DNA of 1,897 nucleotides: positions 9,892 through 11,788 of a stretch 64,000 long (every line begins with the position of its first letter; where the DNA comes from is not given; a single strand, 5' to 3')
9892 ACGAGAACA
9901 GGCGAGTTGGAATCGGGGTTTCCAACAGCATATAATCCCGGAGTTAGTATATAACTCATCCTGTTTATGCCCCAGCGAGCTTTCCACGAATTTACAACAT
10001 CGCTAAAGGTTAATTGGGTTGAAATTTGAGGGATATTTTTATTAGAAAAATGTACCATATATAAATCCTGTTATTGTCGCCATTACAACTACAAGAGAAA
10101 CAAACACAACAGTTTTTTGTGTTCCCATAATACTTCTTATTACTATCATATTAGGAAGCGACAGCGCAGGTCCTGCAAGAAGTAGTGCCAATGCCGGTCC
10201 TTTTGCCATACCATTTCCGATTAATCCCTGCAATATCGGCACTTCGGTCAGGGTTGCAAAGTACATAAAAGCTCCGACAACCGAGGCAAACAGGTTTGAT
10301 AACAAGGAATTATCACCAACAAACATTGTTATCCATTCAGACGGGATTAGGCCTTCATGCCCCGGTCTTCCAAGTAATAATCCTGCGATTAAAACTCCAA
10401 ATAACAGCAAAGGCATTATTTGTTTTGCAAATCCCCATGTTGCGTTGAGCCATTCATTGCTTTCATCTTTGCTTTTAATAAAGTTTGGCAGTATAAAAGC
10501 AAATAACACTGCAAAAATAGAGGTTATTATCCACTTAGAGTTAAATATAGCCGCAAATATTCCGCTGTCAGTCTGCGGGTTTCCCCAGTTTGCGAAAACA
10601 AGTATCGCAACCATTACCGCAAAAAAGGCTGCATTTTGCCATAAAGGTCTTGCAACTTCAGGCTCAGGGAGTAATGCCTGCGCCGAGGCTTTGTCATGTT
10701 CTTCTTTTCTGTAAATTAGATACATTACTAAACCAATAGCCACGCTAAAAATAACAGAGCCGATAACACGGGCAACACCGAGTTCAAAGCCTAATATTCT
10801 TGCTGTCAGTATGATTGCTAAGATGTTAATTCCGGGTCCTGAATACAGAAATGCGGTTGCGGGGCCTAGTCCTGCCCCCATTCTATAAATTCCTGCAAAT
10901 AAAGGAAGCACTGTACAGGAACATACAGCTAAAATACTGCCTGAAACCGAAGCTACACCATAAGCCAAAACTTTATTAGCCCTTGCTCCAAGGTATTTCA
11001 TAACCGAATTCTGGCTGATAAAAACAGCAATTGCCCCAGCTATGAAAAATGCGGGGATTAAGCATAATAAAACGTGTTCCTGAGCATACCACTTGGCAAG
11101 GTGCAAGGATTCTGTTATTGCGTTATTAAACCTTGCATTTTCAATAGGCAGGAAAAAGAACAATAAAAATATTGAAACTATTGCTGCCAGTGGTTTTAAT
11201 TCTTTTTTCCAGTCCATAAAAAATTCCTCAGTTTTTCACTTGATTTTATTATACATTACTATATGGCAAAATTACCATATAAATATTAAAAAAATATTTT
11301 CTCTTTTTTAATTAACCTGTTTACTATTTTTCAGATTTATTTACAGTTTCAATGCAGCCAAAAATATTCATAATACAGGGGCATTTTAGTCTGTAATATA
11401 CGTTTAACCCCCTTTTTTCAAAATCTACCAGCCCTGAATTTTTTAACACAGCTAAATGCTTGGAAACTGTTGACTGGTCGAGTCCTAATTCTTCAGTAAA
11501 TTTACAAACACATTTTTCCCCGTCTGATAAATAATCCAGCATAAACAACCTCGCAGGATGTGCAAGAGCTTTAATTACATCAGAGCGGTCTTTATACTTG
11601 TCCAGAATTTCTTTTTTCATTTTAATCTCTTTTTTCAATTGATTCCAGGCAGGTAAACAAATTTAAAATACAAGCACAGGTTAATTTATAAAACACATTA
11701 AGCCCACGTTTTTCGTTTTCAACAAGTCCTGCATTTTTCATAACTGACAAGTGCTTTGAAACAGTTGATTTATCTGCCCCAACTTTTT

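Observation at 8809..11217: hgcAB-like corrinoid protein + ferredoxin translationally coupled inside an arsenic operon next to an ArsP-like permease, with no arsM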

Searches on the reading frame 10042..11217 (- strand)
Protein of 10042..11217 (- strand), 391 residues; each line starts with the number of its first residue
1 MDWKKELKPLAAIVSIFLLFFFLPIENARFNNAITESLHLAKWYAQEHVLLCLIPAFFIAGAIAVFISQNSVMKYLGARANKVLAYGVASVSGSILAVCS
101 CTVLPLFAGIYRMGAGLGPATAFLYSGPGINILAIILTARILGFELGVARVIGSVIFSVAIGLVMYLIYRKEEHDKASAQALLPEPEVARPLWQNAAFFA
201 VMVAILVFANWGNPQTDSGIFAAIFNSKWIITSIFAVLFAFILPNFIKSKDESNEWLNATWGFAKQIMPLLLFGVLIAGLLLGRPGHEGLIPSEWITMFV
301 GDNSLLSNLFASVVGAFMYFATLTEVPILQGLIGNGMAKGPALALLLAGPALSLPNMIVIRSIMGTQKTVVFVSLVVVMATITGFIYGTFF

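Call 3: search_protein_families(library=pfam, proteins=[window:10042-11217:-], max_evalue=0.01)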
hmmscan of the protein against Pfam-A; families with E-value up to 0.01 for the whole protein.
window:10042-11217:- (391 aa): 1 family
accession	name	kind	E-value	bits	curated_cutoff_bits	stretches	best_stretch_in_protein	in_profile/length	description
PF03773.19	ArsP_1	-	1.4e-72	244.8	32.3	1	44-388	11-293/294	Predicted permease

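Call 4: search_protein_families(library=ncbifam, proteins=[window:10042-11217:-], max_evalue=0.01)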
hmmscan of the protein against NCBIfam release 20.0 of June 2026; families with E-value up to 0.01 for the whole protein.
window:10042-11217:- (391 aa): 2 families
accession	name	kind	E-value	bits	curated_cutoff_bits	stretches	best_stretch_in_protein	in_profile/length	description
NF033936.1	CuZnOut_SO0444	equivalog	4.6e-33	114.8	300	1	54-387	13-309/351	SO_0444 family Cu/Zn efflux transporter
NF040736.1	efflux_SaoE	equivalog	1.4e-32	113.3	325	2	52-174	21-141/352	efflux transporter SaoE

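Call 48: find_homologous_proteins(query=window:10042-11217:-, max_evalue=1e-10)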
Query window:10042-11217:- (391 aa): 8000 proteins with E <= 1e-10 among 8000 candidates; the best 120 are listed.
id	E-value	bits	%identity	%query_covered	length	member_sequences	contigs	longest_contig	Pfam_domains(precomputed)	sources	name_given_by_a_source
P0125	6.9e-248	840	100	100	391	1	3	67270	PF03773.20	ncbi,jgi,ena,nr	ncbi:MAG TPA: permease [Candidatus Gastranaerophilales bacterium]|nr:permease [Candidatus Gastranaer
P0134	5.3e-229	778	90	100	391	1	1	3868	PF03773.20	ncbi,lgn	-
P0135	1.1e-225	767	88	100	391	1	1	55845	PF03773.20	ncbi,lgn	-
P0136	1.1e-225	767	89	100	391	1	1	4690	PF03773.20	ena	-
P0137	1.3e-219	747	82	100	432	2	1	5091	PF03773.20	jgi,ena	-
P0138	8.4e-218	741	86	100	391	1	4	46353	PF03773.20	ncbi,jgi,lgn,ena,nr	ncbi:MAG: permease [Candidatus Melainabacteria bacterium GWF2_37_15]|nr:MAG: permease [Candidatus Me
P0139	4.0e-214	729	82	100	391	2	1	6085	PF03773.20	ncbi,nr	ncbi:MAG TPA: permease [Candidatus Gastranaerophilales bacterium]|nr:permease [Candidatus Gastranaer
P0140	3.6e-212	722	82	100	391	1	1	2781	PF03773.20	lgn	-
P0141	1.7e-211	720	79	99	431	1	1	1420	PF03773.20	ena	-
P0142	4.5e-201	686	74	100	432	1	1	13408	PF03773.20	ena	-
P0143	3.3e-183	627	73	100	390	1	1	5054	PF03773.20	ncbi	-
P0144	2.2e-182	624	67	99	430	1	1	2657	PF03773.20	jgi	-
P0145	2.7e-181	621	73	100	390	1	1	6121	PF03773.20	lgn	-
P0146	3.5e-181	620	68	100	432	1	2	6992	PF03773.20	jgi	jgi:hypothetical protein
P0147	3.7e-181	620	67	99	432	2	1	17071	PF03773.20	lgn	-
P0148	3.9e-181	620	68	100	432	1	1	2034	PF03773.20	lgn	-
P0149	4.8e-181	620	71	100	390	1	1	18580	PF03773.20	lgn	-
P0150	5.6e-181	620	67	100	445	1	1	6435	PF03773.20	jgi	-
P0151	1.0e-180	619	68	100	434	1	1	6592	PF03773.20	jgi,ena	-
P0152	2.0e-180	618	68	100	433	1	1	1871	PF03773.20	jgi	jgi:uncharacterized membrane protein YraQ (UPF0718 family)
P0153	2.3e-180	618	67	100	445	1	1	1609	PF03773.20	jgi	jgi:uncharacterized membrane protein YraQ (UPF0718 family)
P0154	2.5e-180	618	68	100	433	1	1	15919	PF03773.20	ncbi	ncbi:MAG: permease [bacterium]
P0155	6.9e-180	616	71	100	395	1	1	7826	PF03773.20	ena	-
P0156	1.3e-179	615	67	100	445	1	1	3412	PF03773.20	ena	-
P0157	1.3e-179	615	67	100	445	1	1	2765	PF03773.20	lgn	-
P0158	1.5e-179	615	68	99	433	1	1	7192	PF03773.20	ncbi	-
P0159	1.9e-179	615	66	100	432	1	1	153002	PF03773.20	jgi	-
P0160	2.3e-179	615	68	99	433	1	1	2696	PF03773.20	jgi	-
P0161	2.9e-179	614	72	100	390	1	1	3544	PF03773.20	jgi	-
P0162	3.2e-179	614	72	100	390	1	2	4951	PF03773.20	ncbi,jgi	ncbi:MAG: permease [Phycisphaerales bacterium]|jgi:uncharacterized membrane protein YraQ (UPF0718 fa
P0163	4.0e-179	614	71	100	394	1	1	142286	PF03773.20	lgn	-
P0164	5.0e-179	613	67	100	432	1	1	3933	PF03773.20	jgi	jgi:uncharacterized membrane protein YraQ (UPF0718 family)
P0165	5.1e-179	613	68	99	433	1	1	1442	PF03773.20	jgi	jgi:uncharacterized membrane protein YraQ (UPF0718 family)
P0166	5.2e-179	613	66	100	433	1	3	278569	PF03773.20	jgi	-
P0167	5.4e-179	613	73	100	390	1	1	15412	PF03773.20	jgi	jgi:uncharacterized membrane protein YraQ (UPF0718 family)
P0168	5.7e-179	613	68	100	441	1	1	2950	PF03773.20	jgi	-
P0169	6.3e-179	613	67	100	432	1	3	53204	PF03773.20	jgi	jgi:hypothetical protein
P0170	7.7e-179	613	66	100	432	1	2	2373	PF03773.20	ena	-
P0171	8.8e-179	613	67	100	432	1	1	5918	PF03773.20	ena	-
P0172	9.2e-179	613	66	100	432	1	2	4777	PF03773.20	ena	-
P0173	9.5e-179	612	67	100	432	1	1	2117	PF03773.20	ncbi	-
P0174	1.0e-178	612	67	100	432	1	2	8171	PF03773.20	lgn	-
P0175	1.1e-178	612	66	100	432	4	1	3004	PF03773.20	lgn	-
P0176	1.2e-178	612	66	100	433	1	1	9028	PF03773.20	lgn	-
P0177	1.4e-178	612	66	100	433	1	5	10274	PF03773.20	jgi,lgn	jgi:hypothetical protein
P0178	1.6e-178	612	66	100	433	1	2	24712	PF03773.20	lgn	-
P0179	1.6e-178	612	71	100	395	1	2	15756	PF03773.20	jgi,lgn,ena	-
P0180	1.6e-178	612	66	100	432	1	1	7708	PF03773.20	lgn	-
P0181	1.8e-178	612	66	100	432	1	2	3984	PF03773.20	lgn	-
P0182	1.9e-178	612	66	100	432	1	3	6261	PF03773.20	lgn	-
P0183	2.0e-178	611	71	100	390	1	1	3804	PF03773.20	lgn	-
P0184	2.1e-178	611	68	100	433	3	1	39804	PF03773.20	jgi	jgi:uncharacterized membrane protein YraQ (UPF0718 family)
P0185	2.1e-178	611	66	100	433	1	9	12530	PF03773.20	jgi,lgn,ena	-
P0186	2.1e-178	611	66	100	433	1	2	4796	PF03773.20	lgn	-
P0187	2.1e-178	611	66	100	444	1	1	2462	PF03773.20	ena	-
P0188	2.2e-178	611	68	100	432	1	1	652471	PF03773.20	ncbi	-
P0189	2.5e-178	611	67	99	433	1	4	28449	PF03773.20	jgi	jgi:uncharacterized membrane protein YraQ (UPF0718 family)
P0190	2.7e-178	611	73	100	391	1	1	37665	PF03773.20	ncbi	ncbi:MAG: permease [Planctomycetota bacterium]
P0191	2.7e-178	611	67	100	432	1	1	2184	PF03773.20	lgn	-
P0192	3.0e-178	611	66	100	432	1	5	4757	PF03773.20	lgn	-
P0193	3.1e-178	611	73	100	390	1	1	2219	PF03773.20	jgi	-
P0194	3.2e-178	611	71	100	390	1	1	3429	PF03773.20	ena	-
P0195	3.2e-178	611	67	100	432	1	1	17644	PF03773.20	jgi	-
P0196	3.2e-178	611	67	99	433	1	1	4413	PF03773.20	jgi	jgi:uncharacterized membrane protein YraQ (UPF0718 family)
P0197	3.4e-178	611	67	100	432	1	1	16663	PF03773.20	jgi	-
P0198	3.4e-178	611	66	100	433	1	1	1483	PF03773.20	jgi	jgi:uncharacterized membrane protein YraQ (UPF0718 family)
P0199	3.5e-178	611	67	99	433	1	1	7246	PF03773.20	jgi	jgi:uncharacterized membrane protein YraQ (UPF0718 family)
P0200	3.5e-178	611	68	99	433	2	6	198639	PF03773.20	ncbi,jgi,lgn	jgi:uncharacterized protein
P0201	3.7e-178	611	66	100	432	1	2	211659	PF03773.20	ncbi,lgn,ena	-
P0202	4.2e-178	610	66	100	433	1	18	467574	PF03773.20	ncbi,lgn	-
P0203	4.8e-178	610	66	100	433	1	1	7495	PF03773.20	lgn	-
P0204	5.0e-178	610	67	100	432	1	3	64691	PF03773.20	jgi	jgi:uncharacterized membrane protein YraQ (UPF0718 family)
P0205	5.1e-178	610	66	100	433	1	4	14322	PF03773.20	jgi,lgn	jgi:hypothetical protein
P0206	5.2e-178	610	72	100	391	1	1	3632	PF03773.20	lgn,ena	-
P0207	5.7e-178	610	67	100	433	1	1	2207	PF03773.20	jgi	jgi:uncharacterized protein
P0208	6.2e-178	610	71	100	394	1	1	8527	PF03773.20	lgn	-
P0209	6.2e-178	610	67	99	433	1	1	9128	PF03773.20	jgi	jgi:uncharacterized membrane protein YraQ (UPF0718 family)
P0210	7.3e-178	610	66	100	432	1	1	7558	PF03773.20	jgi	jgi:uncharacterized membrane protein YraQ (UPF0718 family)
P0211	7.4e-178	610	73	100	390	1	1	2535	PF03773.20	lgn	-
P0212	7.4e-178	610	66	100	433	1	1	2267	PF03773.20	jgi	jgi:hypothetical protein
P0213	8.1e-178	609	71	100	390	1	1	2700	PF03773.20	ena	-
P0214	8.7e-178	609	66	100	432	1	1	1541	PF03773.20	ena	-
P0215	8.9e-178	609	65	100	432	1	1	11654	PF03773.20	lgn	-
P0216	9.7e-178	609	67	99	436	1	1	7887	PF03773.20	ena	-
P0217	1.0e-177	609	71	100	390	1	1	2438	PF03773.20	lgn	-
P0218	1.1e-177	609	66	100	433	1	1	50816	PF03773.20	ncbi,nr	ncbi:MAG: hypothetical protein GY874_03735 [Desulfobacteraceae bacterium]|nr:hypothetical protein [D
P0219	1.1e-177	609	66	100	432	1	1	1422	PF03773.20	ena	-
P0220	1.2e-177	609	66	100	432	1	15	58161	PF03773.20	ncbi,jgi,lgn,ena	jgi:hypothetical protein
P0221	1.3e-177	609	68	99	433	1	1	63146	PF03773.20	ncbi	-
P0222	1.3e-177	609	68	99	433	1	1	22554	PF03773.20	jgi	-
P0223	1.3e-177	609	66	100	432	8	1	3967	PF03773.20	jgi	jgi:uncharacterized membrane protein YraQ (UPF0718 family)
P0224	1.4e-177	609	72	100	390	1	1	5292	PF03773.20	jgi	jgi:uncharacterized membrane protein YraQ (UPF0718 family)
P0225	1.4e-177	609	73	100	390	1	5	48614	PF03773.20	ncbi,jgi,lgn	-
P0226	1.5e-177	609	66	100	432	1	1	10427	PF03773.20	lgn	-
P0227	1.5e-177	609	67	100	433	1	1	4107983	PF03773.20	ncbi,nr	ncbi:hypothetical protein EGM51_16815 [Verrucomicrobia bacterium S94]|nr:hypothetical protein EGM51_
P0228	1.7e-177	608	68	99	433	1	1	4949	PF03773.20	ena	-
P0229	1.9e-177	608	71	100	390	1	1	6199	PF03773.20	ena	-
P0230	1.9e-177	608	66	99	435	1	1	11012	PF03773.20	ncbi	-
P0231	2.0e-177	608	66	100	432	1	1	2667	PF03773.20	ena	-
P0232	2.1e-177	608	68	99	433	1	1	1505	PF03773.20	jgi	-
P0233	2.1e-177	608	67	100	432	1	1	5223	PF03773.20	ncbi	-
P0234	2.1e-177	608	71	100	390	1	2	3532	PF03773.20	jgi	jgi:uncharacterized membrane protein YraQ (UPF0718 family)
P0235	2.2e-177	608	66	100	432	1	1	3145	PF03773.20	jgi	-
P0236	2.2e-177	608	66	100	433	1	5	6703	PF03773.20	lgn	-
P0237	2.4e-177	608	67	100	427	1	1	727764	PF03773.20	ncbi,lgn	-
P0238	2.4e-177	608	67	100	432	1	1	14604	PF03773.20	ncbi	-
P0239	2.4e-177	608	67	100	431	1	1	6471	PF03773.20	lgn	-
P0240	2.5e-177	608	68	100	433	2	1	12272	PF03773.20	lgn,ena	-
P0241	2.6e-177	608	67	99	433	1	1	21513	PF03773.20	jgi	jgi:uncharacterized membrane protein YraQ (UPF0718 family)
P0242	2.6e-177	608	67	100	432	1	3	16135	PF03773.20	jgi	-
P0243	2.6e-177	608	66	100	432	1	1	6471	PF03773.20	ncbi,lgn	-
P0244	2.7e-177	608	72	100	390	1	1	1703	PF03773.20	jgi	-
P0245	2.8e-177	608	66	100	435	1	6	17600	PF03773.20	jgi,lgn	-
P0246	2.8e-177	608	66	99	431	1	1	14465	PF03773.20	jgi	-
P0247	3.2e-177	607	71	100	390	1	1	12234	PF03773.20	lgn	-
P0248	3.3e-177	607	67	100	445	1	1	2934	PF03773.20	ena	-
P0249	3.4e-177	607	65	99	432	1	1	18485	PF03773.20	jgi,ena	-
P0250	3.8e-177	607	66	100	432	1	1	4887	PF03773.20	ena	-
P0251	4.3e-177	607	66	100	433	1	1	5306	PF03773.20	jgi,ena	-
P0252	4.6e-177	607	66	100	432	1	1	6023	PF03773.20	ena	-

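Call 49: find_encoding_contigs(protein=P0138, flank=7000, max_places=2)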
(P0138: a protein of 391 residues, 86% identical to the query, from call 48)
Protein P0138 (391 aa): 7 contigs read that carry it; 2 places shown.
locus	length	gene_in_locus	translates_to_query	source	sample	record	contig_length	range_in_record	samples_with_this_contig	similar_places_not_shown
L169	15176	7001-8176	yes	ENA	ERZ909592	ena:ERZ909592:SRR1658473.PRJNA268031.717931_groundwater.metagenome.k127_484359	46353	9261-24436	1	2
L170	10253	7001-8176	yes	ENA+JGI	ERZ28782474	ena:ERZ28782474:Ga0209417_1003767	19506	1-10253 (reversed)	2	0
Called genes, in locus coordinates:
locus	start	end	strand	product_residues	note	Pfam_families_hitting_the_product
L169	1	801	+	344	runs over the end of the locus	PF04055:Radical_SAM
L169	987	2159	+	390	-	-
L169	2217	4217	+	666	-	PF00270:DEAD (faint), PF04851:ResIII, PF17757:UvrB_inter, PF27431:UvrB_3rd, PF00271:Helicase_C, PF12344:UvrB, PF02151:UVR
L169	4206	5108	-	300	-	PF00294:PfkB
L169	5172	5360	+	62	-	-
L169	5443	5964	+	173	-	PF01464:SLT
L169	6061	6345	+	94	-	PF01022:HTH_5, PF12840:HTH_20 (weak)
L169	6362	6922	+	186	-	PF02659:Mntp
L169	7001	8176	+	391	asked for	PF03773:ArsP_1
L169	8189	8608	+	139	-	PF01451:LMWPc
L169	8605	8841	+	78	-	PF13192:Thioredoxin_3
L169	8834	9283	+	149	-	-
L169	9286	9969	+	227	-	PF02683:DsbD_TM, PF13386:DsbD_2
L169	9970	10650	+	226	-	PF02663:FmdE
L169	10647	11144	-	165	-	PF00072:Response_reg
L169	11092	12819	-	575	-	PF01590:GAF (faint), PF02518:HATPase_c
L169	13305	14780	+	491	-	PF02310:B12-binding, PF04055:Radical_SAM, PF13282:DUF4070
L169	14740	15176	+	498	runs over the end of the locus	PF04851:ResIII, PF00270:DEAD, PF00271:Helicase_C, PF25399:DeaD_dimer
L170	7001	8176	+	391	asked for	PF03773:ArsP_1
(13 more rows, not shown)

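Call 50: find_encoding_contigs(protein=P0135, flank=7000, max_places=2)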
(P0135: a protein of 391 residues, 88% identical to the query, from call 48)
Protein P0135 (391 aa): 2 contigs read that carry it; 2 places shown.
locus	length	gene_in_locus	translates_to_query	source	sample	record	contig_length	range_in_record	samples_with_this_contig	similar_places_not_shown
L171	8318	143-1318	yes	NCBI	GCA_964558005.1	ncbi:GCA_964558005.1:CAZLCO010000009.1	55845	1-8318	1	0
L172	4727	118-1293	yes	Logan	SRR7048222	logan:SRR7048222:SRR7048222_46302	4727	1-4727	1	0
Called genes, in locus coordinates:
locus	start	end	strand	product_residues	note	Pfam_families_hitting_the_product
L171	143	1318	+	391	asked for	PF03773:ArsP_1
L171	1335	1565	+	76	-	PF13192:Thioredoxin_3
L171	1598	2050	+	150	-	-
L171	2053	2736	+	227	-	PF13386:DsbD_2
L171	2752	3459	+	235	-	PF02663:FmdE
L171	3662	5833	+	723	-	-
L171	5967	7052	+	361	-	PF00515:TPR_1 (weak), PF07719:TPR_2 (weak), PF13432:TPR_16 (weak), PF13414:TPR_11, PF21033:RMD1-3 (weak), PF13431:TPR_17 (weak), PF00515:TPR_1 (weak), PF13414:TPR_11, +16 more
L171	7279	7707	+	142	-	PF06226:DUF1007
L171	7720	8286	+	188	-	PF03824:NicO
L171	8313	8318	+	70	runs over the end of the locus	-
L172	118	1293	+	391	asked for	PF03773:ArsP_1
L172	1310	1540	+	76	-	PF13192:Thioredoxin_3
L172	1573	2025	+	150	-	-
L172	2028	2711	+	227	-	PF13386:DsbD_2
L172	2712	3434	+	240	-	PF02663:FmdE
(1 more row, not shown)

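Call 51: find_encoding_contigs(protein=P0139, flank=7000, max_places=2)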
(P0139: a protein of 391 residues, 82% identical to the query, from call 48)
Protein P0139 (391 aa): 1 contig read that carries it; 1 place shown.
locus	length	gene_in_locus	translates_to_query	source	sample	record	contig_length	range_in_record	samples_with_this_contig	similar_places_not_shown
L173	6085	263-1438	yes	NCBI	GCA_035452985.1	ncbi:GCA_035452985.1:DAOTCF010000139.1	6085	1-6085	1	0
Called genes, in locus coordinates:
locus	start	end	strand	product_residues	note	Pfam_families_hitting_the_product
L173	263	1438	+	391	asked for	PF03773:ArsP_1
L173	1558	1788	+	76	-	PF13192:Thioredoxin_3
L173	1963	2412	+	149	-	-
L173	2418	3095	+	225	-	PF02683:DsbD_TM (weak), PF13386:DsbD_2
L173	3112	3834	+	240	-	PF02663:FmdE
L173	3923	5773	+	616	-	PF01541:GIY-YIG, PF27096:UvrC_M, PF22920:UvrC_RNaseH, PF08459:UvrC_RNaseH_dom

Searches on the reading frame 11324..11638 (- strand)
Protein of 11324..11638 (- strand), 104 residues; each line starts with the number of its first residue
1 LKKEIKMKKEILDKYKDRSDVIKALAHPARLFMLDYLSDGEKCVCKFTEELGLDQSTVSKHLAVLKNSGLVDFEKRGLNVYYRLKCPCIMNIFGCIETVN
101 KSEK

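Call 3: search_protein_families(library=pfam, proteins=[window:11324-11638:-], max_evalue=0.01)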
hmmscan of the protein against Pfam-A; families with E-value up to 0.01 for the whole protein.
window:11324-11638:- (104 aa): 6 families
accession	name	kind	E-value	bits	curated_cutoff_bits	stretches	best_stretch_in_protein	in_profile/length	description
PF01022.26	HTH_5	-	1.8e-15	56.9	22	1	28-72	2-46/47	Bacterial regulatory protein, arsR family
PF12840.13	HTH_20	-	7.7e-07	29.4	27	1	25-72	1-49/51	Helix-turn-helix domain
PF12802.13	MarR_2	-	0.00039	21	27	1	48-74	27-53/61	MarR family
PF01978.25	TrmB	-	0.0029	17.9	25.6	1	40-82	21-63/68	Sugar-specific transcriptional regulator TrmB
PF01325.25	Fe_dep_repress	-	0.0056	17.3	26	1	48-76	29-57/60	Iron dependent repressor, N-terminal DNA binding domain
PF07848.18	PaaX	-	0.0075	16.9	24.8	0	46-84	28-66/70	PaaX-like protein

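Call 4: search_protein_families(library=ncbifam, proteins=[window:11324-11638:-], max_evalue=0.01)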
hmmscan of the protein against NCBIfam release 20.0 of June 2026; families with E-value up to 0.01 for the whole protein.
window:11324-11638:- (104 aa): 10 families
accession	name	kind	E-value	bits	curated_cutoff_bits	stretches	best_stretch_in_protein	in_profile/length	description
NF033788.1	HTH_metalloreg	subfamily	6.8e-26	89.9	55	1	19-92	2-76/77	metalloregulator ArsR/SmtB family transcription factor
NF041413.1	ArsR_Rv2640c_fam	equivalog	1.9e-14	54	155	1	22-91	36-108/118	Rv2640c family ArsR-like transcriptional regulator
NF045707.1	Dbac_1936_reg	equivalog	2.4e-14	53.1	115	1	14-99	3-88/99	ArsR/SmtB-type metalloregulator TsoR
NF033789.1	repress_SdpR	subfamily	4.7e-14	52.1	100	1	22-94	2-74/79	autorepressor SdpR family transcription factor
NF040642.1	sulf_sens_BigR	equivalog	1.2e-13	50.9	155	1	11-85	3-77/95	sulfite-sensing transcriptional repressor BigR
NF052532.1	TransRegPagRBaca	equivalog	6.2e-11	42.3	170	1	14-97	13-96/99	transcriptional repressor PagR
NF047906.1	CdPbTransRegCmtR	equivalog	2.1e-10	40.5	150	1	21-87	14-80/104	Cd(II)/Pb(II)-sensing metalloregulatory transcriptional regulator CmtR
NF007528.0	PRK10141.1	subfamily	3.1e-10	39.9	97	1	21-86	9-75/117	metalloregulator ArsR/SmtB family transcription factor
TIGR01884.1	cas_HTH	subfamily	2.2e-07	30.5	60.2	1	11-81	125-197/202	CRISPR-associated CARF protein Csa3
NF053755.1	MsvR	equivalog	7.3e-06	25.8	220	1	19-75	4-60/236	transcriptional factor MsvR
